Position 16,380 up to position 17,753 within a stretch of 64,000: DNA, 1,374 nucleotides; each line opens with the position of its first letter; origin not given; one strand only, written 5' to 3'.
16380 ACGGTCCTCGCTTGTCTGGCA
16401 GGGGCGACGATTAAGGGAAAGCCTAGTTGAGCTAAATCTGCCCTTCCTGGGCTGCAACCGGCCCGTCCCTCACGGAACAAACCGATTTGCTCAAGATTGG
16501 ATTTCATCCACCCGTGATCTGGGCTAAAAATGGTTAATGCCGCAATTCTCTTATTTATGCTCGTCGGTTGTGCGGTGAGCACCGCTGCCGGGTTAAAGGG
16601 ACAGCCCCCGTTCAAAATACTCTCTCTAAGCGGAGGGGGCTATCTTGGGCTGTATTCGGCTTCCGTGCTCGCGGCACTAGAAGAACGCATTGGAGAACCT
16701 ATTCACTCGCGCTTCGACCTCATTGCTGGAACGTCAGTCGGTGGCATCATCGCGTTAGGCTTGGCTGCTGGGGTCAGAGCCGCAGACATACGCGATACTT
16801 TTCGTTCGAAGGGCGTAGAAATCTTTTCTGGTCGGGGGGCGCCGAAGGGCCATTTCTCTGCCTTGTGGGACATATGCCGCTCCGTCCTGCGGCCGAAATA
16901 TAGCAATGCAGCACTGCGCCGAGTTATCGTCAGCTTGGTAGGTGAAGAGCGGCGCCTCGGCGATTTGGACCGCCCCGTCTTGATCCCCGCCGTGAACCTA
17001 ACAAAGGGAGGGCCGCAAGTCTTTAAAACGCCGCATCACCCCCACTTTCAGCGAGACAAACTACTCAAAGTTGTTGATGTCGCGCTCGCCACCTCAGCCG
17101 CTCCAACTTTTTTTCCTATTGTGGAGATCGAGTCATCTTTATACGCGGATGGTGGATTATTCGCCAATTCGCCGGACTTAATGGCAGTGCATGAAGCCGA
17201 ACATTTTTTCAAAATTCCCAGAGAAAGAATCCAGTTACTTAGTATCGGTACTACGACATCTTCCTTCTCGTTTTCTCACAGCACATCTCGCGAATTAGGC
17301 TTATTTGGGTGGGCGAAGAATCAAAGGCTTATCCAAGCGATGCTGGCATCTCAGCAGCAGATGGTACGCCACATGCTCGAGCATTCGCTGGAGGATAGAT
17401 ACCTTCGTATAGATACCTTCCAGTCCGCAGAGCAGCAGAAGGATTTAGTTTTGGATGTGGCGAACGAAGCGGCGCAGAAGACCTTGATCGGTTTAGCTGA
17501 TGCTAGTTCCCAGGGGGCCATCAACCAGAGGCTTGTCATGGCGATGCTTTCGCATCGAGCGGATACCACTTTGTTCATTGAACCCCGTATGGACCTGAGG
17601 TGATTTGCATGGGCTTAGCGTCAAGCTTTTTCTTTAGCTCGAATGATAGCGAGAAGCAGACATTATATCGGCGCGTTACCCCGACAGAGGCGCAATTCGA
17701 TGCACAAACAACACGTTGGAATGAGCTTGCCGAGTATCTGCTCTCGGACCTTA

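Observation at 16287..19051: Low-GC two-gene islet between tRNA-Gly(CCC) and rnhA: patatin phospholipase plus CD-NTase/SMODS cyclase (minimal type I CBASS-like module)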

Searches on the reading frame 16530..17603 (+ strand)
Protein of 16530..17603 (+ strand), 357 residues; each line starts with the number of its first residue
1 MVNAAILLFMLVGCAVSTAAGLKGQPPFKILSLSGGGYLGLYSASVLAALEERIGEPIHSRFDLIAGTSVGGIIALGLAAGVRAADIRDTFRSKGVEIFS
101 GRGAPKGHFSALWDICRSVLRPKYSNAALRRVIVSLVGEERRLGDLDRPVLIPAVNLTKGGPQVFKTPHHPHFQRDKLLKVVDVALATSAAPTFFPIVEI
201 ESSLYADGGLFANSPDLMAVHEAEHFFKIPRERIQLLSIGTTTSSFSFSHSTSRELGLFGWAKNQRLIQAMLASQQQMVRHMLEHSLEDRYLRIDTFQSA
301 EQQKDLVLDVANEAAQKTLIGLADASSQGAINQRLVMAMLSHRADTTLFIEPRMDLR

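Call 6: search_protein_families(library=pfam, proteins=[window:16530-17600:+], max_evalue=0.1)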
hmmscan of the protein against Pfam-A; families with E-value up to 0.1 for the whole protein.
window:16530-17600:+ (357 aa): 1 family
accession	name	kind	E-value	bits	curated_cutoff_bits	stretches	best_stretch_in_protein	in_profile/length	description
PF01734.28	Patatin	-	9.9e-28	98.1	27.7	1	31-215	1-186/191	Patatin-like phospholipase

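Call 7: search_protein_families(library=padloc, proteins=[window:16530-17600:+], max_evalue=0.1)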
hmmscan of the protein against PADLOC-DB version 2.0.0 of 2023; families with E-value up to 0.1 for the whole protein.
window:16530-17600:+ (357 aa): 4 families
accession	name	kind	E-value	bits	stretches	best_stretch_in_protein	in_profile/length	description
PDLC00757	Effector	-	6.9e-119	395.1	1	25-346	7-319/331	Phospholipase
PDLC00758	Effector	-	2.4e-96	320.9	1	25-343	3-322/331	Phospholipase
PDLC00756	Effector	-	2.9e-92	306.9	1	76-353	1-272/280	Phospholipase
PDLC00755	Effector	-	4.5e-25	86.4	1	25-306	8-280/311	Phospholipase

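Call 8: search_protein_families(library=ncbifam, proteins=[window:16530-17600:+], max_evalue=0.1)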
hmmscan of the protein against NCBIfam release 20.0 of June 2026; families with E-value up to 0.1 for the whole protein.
window:16530-17600:+ (357 aa): 2 families
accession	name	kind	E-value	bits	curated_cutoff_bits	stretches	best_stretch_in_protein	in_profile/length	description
NF041079.1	CBASS_lipase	equivalog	3e-116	388.1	200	1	28-349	1-314/317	CBASS cGAMP-activated phospholipase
NF053870.1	DS2_1_antiphage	equivalog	1.1e-24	87.4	400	1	29-307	1-270/299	anti-phage phospholipase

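Call 10: find_encoding_contigs(protein=window:16530-17603:+, flank=10000, max_places=10)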
Protein window:16530-17603:+ (357 aa): 11 contigs read that carry it; 7 places shown.
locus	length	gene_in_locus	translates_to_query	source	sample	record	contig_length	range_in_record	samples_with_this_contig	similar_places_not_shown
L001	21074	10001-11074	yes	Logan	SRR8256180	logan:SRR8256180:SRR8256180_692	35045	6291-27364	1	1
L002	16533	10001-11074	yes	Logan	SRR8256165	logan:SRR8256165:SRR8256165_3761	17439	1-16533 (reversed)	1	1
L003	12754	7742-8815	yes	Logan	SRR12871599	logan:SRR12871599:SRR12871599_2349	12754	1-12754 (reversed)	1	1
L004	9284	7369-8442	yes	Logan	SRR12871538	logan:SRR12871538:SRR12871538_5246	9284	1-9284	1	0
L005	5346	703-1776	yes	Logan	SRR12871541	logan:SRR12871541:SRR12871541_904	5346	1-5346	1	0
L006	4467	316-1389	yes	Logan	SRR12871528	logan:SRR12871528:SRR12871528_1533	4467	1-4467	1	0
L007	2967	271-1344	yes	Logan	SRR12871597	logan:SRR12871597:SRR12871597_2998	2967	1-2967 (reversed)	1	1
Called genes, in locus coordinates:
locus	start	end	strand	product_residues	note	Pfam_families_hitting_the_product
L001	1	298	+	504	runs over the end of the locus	PF00091:Tubulin, PF12327:FtsZ_C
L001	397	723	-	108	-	PF05437:AzlD (weak)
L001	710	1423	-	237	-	PF03591:AzlC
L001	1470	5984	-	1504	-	PF13195:DUF4011, PF01443:Viral_helicase1 (faint), PF13086:AAA_11 (weak), PF13245:AAA_19 (faint), PF13604:AAA_30 (faint), PF13086:AAA_11 (weak), PF13087:AAA_12, PF18741:MTES_1575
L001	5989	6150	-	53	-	-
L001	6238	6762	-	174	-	PF06210:DUF1003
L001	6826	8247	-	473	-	PF00483:NTP_transferase, PF22640:ManC_GMP_beta-helix, PF01050:MannoseP_isomer, PF07883:Cupin_2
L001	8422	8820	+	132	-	PF03061:4HBT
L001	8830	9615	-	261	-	PF00106:adh_short, PF08659:KR, PF13561:adh_short_C2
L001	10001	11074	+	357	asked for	PF01734:Patatin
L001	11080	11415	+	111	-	PF21654:DncV-like_NTFase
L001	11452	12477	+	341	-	PF18134:AGS_C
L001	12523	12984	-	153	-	PF00075:RNase_H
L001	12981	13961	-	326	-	PF01636:APH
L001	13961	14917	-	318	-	PF02401:LYTB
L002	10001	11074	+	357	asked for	PF01734:Patatin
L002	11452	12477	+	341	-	PF18134:AGS_C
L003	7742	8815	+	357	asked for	PF01734:Patatin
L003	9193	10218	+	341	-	PF18134:AGS_C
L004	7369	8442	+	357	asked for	PF01734:Patatin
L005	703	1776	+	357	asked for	PF01734:Patatin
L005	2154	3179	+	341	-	PF18134:AGS_C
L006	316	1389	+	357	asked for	PF01734:Patatin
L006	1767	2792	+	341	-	PF18134:AGS_C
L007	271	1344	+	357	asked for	PF01734:Patatin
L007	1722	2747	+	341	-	PF18134:AGS_C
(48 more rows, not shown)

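Call 17: search_solved_structures(query=window:16530-17600:+, max_evalue=0.01)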
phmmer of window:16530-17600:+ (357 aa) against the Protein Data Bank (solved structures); distinct sequences matched with E-value up to 0.01: 9.
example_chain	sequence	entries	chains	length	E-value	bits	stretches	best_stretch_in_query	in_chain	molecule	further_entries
9wn0_A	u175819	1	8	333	3e-60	207.4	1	27-333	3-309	Patatin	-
9kh6_A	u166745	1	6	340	3.3e-60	207.3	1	27-333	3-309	Patatin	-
9wn1_A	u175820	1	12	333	4.6e-60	206.8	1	27-331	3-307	Patatin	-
9kh7_A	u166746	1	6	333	4e-59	203.7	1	27-333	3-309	CBASS cGAMP-activated phospholipase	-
8zr9_A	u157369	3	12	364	2.4e-46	161.7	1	26-323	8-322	CGAMP-activated phospholipase CapV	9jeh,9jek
9kej_A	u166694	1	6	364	6.3e-46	160.4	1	26-323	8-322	CGAMP-activated phospholipase CapV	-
9iom_A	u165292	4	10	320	2.7e-14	56.4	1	29-242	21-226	cUMP-AMP-activated phospholipase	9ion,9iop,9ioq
1oxw_A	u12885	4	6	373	8.6e-09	38.3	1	29-197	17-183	Patatin | Patatin-17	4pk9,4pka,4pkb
6aun_A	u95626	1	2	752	1.9e-08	37.2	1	30-226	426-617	PLA2G6, iPLA2beta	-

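Call 34: list_cluster_members(proteins=[P0001, window:16530-17600:+, P0002])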
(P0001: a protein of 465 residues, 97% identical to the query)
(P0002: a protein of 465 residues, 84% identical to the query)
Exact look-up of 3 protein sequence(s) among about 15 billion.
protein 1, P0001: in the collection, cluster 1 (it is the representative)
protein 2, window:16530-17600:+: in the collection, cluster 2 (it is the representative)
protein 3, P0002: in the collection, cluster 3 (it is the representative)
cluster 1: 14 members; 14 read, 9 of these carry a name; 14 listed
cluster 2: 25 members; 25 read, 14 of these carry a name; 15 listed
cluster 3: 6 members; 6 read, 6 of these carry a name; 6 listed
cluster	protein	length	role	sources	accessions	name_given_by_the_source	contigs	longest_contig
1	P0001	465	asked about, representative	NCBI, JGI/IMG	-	hypothetical protein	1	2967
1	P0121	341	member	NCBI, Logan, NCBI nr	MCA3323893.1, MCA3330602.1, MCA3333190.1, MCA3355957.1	MAG: hypothetical protein INF75_15080 [Roseomonas sp.] | hypothetical protein [Roseomonas sp.]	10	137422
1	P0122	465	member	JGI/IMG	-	hypothetical protein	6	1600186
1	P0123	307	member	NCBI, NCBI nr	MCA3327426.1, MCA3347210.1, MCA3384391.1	MAG: hypothetical protein INF72_08435 [Roseomonas sp.] | hypothetical protein [Roseomonas sp.]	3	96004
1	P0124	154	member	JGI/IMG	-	hypothetical protein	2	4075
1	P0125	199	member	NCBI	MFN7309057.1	MAG: nucleotide-binding domain-containing protein [Acetobacteraceae bacterium]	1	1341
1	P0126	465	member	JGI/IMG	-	hypothetical protein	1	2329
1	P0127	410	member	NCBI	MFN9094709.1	MAG: cyclic GMP-AMP synthase DncV-like nucleotidyltransferase, partial ...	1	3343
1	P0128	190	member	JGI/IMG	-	hypothetical protein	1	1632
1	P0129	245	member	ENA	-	-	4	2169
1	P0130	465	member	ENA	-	-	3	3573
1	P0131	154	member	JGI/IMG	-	-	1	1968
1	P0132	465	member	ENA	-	-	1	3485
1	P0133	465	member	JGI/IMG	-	-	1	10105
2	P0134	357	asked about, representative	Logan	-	-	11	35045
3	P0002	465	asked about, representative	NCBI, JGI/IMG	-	hypothetical protein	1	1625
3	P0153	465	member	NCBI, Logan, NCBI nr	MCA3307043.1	MAG: hypothetical protein ING00_14710 [Roseomonas sp.] | hypothetical protein [Roseomonas sp.]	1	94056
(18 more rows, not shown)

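Call 35: find_encoding_contigs(protein=P0122, flank=10000, max_places=6)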
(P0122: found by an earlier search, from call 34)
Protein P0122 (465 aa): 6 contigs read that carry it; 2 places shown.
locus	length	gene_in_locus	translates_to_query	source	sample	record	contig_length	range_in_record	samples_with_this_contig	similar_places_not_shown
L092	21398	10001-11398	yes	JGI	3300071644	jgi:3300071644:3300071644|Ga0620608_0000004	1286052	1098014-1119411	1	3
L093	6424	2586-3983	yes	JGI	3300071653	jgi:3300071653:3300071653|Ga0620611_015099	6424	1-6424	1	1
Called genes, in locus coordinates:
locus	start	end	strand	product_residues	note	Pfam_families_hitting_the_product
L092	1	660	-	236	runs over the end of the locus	PF03748:FliL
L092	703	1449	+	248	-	PF00460:Flg_bb_rod (weak), PF22692:LlgE_F_G_D1, PF06429:Flg_bbr_C (weak)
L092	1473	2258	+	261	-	PF00460:Flg_bb_rod, PF22692:LlgE_F_G_D1, PF06429:Flg_bbr_C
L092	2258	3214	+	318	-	PF08666:SAF (weak), PF13144:ChapFlgA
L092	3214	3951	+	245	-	PF02107:FlgH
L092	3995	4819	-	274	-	PF13444:Acetyltransf_5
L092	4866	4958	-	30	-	-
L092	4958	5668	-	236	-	PF01553:Acyltransferase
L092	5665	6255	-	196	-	PF02698:DUF218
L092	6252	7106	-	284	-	PF02687:FtsX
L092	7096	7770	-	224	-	PF00005:ABC_tran, PF13304:AAA_21 (faint)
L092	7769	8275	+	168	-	PF13717:Zn_ribbon_4, PF13719:Zn_ribbon_5 (weak)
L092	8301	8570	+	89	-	PF07883:Cupin_2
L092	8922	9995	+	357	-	PF01734:Patatin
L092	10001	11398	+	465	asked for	PF21713:DncV_C (faint), PF21654:DncV-like_NTFase, PF18134:AGS_C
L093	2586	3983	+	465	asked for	PF21713:DncV_C (faint), PF21654:DncV-like_NTFase, PF18134:AGS_C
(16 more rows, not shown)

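Call 36: find_encoding_contigs(protein=P0153, flank=10000, max_places=4)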
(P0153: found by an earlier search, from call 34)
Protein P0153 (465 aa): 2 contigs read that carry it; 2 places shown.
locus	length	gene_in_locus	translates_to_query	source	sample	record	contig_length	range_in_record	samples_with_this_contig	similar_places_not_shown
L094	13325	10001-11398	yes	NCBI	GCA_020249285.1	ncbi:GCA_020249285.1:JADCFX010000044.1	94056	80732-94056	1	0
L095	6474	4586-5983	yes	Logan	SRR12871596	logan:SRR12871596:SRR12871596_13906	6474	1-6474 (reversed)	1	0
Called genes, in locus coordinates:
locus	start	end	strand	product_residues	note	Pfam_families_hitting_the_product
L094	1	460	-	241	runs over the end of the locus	PF22688:Hda_lid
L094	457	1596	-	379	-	PF01594:AI-2E_transport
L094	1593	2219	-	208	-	PF01066:CDP-OH_P_transf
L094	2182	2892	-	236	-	-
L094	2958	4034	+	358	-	PF00586:AIRS, PF02769:AIRS_C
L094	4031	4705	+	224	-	PF00551:Formyl_trans_N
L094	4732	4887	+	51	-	PF07835:COX4_pro_2 (weak)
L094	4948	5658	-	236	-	PF01553:Acyltransferase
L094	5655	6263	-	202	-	PF02698:DUF218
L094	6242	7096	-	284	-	PF02687:FtsX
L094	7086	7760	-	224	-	PF00005:ABC_tran, PF13304:AAA_21 (faint)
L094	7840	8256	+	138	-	PF13717:Zn_ribbon_4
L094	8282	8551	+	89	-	PF07883:Cupin_2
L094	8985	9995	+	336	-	PF01734:Patatin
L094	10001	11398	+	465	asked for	PF21654:DncV-like_NTFase, PF18134:AGS_C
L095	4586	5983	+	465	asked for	PF21654:DncV-like_NTFase, PF18134:AGS_C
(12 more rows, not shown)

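Call 37: find_encoding_contigs(protein=P0123, flank=10000, max_places=4)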
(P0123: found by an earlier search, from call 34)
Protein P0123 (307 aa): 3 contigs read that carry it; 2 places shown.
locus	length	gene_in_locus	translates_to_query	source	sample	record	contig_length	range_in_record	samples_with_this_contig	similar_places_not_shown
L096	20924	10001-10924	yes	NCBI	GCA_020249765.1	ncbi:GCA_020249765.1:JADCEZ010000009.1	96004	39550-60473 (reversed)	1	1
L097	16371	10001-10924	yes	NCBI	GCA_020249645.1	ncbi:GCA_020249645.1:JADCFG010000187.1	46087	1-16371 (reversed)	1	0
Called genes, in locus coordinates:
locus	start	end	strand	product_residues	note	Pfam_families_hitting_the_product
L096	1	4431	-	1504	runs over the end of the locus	PF13195:DUF4011, PF01443:Viral_helicase1 (faint), PF13086:AAA_11 (weak), PF13245:AAA_19 (faint), PF13604:AAA_30 (faint), PF13086:AAA_11 (weak), PF13087:AAA_12, PF18741:MTES_1575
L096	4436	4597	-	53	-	-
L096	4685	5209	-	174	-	PF06210:DUF1003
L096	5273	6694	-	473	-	PF00483:NTP_transferase, PF22640:ManC_GMP_beta-helix, PF01050:MannoseP_isomer, PF07883:Cupin_2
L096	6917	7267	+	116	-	PF03061:4HBT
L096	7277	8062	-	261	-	PF00106:adh_short, PF08659:KR, PF13561:adh_short_C2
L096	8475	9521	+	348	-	PF01734:Patatin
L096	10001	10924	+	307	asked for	PF18134:AGS_C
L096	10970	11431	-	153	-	PF00075:RNase_H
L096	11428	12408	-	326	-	PF01636:APH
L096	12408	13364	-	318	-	PF02401:LYTB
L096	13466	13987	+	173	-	-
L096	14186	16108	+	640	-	PF00012:HSP70, PF06723:MreB_Mbl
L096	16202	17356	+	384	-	PF00226:DnaJ, PF01556:DnaJ_C, PF00684:DnaJ_CXXCXGXG, PF27439:DnaJ_C_2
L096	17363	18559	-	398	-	-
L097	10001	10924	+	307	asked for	PF18134:AGS_C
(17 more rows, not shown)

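Call 41: find_encoding_contigs(protein=P0133, flank=10000, max_places=3)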
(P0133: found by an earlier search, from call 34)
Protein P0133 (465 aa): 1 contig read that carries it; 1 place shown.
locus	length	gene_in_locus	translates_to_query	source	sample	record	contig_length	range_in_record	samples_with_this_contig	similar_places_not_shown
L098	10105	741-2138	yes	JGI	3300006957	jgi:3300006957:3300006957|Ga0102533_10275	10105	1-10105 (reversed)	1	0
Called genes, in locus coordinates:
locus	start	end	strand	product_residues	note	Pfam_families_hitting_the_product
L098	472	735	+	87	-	-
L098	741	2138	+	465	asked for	PF21654:DncV-like_NTFase, PF21713:DncV_C (faint), PF18134:AGS_C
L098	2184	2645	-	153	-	PF00075:RNase_H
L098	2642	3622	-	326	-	PF01636:APH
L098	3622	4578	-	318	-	PF02401:LYTB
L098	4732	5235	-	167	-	-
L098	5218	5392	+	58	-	-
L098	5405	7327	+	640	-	PF00012:HSP70, PF06723:MreB_Mbl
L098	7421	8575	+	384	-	PF00226:DnaJ, PF01556:DnaJ_C, PF00684:DnaJ_CXXCXGXG, PF27439:DnaJ_C_2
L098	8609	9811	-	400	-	PF02492:cobW, PF07683:CobW_C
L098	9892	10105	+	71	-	?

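Call 42: find_encoding_contigs(protein=P0126, flank=10000, max_places=3)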
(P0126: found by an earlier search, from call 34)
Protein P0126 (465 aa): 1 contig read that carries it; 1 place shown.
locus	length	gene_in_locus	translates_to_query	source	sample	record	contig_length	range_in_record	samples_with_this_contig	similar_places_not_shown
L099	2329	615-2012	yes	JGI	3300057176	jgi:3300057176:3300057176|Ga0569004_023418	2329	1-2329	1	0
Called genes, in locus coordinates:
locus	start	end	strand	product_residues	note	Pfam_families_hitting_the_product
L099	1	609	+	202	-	?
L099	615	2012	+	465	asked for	PF21654:DncV-like_NTFase, PF18134:AGS_C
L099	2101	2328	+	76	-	?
